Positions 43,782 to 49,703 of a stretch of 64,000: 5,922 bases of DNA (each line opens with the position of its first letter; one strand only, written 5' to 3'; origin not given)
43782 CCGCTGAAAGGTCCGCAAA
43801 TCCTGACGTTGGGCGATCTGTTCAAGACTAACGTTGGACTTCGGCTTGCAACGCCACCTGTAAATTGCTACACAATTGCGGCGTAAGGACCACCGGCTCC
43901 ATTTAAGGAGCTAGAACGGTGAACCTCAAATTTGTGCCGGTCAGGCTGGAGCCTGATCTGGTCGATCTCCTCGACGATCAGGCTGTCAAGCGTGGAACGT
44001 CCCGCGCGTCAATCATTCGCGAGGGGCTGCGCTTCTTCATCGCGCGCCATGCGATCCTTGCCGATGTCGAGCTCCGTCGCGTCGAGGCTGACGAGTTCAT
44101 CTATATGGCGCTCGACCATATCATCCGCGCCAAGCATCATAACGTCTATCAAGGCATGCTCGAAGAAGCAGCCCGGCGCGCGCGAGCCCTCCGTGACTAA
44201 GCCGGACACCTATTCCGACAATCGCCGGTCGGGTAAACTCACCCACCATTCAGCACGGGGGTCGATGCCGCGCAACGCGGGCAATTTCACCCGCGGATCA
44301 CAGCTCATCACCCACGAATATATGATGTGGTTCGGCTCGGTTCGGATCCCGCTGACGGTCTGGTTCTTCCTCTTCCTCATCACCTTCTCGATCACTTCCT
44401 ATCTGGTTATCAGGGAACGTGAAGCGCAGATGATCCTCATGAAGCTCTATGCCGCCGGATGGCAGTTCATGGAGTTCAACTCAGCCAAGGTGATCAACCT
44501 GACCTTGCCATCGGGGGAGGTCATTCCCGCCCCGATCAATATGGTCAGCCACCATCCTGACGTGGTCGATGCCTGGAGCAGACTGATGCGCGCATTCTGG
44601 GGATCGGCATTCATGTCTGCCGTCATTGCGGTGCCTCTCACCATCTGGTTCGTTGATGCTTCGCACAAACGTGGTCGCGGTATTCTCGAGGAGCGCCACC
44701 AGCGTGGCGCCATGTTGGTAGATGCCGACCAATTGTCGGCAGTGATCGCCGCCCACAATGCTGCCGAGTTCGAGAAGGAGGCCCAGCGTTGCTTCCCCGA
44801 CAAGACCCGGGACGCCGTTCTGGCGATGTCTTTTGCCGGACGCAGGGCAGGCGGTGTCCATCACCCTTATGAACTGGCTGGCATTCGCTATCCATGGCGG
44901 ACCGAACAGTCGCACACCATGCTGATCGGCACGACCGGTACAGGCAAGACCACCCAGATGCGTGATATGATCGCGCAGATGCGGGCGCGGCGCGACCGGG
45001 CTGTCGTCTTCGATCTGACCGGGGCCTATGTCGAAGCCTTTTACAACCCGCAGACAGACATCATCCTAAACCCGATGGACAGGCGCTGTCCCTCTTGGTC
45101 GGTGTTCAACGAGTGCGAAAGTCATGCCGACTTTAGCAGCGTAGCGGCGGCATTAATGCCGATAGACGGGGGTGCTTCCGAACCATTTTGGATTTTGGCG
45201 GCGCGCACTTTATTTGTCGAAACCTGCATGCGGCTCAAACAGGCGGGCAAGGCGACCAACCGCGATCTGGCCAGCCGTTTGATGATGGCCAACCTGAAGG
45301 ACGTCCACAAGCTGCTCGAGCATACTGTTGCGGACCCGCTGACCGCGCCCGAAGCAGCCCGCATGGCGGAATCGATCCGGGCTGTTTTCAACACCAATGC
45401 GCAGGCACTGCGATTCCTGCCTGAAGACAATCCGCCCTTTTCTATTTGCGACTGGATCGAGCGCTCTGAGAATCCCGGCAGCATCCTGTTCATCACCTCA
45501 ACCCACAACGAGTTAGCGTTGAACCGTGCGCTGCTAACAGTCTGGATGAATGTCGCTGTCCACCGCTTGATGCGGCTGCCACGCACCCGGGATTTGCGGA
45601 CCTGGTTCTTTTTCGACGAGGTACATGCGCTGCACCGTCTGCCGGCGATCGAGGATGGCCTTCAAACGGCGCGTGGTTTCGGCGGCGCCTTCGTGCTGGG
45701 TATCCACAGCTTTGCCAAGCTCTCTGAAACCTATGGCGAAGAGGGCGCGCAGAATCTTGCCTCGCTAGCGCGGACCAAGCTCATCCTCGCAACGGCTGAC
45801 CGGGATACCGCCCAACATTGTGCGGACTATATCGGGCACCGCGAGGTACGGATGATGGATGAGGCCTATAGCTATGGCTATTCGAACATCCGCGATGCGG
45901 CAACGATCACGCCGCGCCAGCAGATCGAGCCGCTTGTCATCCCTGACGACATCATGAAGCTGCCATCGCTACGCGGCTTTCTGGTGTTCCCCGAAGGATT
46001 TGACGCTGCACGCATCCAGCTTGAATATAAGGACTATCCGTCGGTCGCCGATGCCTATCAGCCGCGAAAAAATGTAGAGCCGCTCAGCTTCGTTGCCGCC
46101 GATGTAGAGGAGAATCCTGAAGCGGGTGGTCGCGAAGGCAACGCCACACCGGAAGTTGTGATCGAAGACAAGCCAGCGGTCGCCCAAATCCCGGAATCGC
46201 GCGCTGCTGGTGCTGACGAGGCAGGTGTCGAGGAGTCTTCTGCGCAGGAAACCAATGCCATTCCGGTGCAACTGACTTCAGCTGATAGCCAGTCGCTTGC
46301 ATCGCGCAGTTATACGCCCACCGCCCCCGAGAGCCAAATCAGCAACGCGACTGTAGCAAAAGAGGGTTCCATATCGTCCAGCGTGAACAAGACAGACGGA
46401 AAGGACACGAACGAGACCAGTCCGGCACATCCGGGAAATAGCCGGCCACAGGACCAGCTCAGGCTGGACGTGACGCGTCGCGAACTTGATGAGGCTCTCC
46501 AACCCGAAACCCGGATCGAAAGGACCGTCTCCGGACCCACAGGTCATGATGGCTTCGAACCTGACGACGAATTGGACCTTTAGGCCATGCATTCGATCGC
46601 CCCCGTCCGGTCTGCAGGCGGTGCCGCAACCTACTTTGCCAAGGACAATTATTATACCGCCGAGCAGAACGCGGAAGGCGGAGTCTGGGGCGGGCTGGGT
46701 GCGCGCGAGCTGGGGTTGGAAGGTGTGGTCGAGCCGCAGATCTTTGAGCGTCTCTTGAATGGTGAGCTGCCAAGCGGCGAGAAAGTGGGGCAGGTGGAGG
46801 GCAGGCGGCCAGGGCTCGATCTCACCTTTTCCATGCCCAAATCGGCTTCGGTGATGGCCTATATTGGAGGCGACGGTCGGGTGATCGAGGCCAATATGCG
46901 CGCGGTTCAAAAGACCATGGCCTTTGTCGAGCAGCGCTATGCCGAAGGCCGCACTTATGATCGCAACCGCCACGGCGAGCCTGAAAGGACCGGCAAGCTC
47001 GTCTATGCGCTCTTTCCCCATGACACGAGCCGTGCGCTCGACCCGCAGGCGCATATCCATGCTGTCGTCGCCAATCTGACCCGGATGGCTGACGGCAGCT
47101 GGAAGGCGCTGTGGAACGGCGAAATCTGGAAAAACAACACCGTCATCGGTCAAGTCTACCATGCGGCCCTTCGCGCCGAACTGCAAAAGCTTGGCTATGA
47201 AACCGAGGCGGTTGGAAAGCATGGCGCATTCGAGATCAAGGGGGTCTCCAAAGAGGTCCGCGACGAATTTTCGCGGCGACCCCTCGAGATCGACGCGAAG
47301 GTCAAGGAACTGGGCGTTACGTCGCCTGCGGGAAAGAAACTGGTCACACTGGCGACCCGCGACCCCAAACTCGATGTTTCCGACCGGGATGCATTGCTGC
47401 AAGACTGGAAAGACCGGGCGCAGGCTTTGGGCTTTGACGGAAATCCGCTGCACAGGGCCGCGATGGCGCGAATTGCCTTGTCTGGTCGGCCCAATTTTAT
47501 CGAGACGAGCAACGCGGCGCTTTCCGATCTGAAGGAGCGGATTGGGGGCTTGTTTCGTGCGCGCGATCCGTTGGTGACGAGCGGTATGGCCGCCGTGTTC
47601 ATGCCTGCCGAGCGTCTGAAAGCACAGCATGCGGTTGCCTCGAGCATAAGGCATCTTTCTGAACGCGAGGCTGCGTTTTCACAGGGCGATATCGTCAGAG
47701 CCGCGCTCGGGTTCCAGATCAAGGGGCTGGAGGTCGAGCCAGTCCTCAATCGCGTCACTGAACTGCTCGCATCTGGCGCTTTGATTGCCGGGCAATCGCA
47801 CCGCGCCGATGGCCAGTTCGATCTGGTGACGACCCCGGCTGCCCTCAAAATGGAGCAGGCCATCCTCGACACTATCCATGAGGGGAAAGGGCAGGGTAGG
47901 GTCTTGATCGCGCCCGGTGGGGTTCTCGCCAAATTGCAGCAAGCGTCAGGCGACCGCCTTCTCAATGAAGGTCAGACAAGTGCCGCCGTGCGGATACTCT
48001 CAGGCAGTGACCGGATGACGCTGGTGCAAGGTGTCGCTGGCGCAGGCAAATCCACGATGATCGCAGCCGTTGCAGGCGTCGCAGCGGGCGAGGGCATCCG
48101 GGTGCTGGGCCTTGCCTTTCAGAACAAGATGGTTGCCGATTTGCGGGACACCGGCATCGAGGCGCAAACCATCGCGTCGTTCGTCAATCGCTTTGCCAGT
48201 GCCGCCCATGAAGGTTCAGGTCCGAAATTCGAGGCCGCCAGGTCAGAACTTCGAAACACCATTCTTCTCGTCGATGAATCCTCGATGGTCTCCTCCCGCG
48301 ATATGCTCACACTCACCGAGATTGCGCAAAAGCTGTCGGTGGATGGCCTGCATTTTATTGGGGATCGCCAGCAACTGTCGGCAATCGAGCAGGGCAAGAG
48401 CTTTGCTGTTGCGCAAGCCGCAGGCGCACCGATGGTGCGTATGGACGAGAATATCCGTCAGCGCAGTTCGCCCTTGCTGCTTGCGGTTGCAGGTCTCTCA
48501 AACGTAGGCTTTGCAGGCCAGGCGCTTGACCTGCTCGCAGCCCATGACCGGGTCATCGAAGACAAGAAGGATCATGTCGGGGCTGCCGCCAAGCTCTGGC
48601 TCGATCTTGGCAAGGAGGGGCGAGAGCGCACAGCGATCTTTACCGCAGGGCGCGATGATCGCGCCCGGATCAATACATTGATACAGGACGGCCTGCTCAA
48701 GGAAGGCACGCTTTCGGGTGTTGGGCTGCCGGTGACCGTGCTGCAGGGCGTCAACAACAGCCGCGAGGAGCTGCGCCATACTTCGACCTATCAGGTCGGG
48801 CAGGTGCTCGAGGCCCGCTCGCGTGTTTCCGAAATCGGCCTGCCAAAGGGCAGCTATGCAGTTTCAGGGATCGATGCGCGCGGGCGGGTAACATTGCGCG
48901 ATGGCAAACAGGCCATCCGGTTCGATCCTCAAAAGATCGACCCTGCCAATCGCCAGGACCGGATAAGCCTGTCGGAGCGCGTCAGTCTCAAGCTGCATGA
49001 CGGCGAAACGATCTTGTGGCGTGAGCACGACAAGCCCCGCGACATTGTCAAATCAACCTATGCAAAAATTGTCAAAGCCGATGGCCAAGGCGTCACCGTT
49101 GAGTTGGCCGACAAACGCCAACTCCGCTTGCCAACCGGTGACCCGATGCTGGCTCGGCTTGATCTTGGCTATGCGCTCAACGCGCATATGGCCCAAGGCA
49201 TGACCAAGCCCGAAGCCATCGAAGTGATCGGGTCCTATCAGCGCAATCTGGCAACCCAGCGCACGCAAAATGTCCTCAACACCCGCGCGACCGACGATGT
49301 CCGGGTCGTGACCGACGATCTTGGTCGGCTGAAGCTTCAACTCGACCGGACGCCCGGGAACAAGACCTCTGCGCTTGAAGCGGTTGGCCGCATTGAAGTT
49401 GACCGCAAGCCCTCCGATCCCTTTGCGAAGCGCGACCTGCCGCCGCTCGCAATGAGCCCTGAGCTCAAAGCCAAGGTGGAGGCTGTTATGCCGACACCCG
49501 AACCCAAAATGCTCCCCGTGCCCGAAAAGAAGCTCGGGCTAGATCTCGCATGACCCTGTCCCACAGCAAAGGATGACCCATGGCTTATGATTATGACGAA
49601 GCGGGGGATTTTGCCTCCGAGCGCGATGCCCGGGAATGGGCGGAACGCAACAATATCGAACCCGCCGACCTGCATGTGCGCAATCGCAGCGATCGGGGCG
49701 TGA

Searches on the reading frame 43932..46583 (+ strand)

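Call 16: search_protein_families(library=pfam, proteins=[window:43932-46583:+], max_evalue=0.001)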
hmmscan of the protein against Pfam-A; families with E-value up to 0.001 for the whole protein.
window:43932-46583:+ (883 aa): 4 families
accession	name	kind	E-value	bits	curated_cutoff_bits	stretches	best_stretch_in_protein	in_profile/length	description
PF10412.15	TrwB_AAD_bind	-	2.7e-162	540.5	20.5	1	313-698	2-387/387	Type IV secretion-system coupling protein DNA-binding domain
PF02534.20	T4SS-DNA_transf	-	9.7e-19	68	20.1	1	518-681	262-427/468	Type IV secretory system Conjugative DNA transfer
PF12696.13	TraG-D_C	-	1e-17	64.7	22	1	559-678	4-125/126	TraM recognition site of TraD and TraG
PF01935.23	DUF87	-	1.3e-05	25.8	23.2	1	327-381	24-82/220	Helicase HerA, central domain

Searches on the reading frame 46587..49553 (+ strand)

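Call 16: search_protein_families(library=pfam, proteins=[window:46587-49553:+], max_evalue=0.001)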
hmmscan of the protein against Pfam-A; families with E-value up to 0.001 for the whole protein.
window:46587-49553:+ (988 aa): 4 families
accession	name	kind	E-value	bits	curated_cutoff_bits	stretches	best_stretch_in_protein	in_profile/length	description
PF08751.17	TrwC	-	4.8e-82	276.2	25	1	10-280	1-285/286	TrwC relaxase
PF13604.12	AAA_30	-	1.4e-40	139.5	27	1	459-658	2-188/191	AAA domain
PF13245.12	AAA_19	-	1.3e-12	48.4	25.1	1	474-598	10-130/134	AAA domain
PF01443.25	Viral_helicase1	-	8e-05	23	21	1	479-610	2-110/228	Viral superfamily 1 RNA helicase core domain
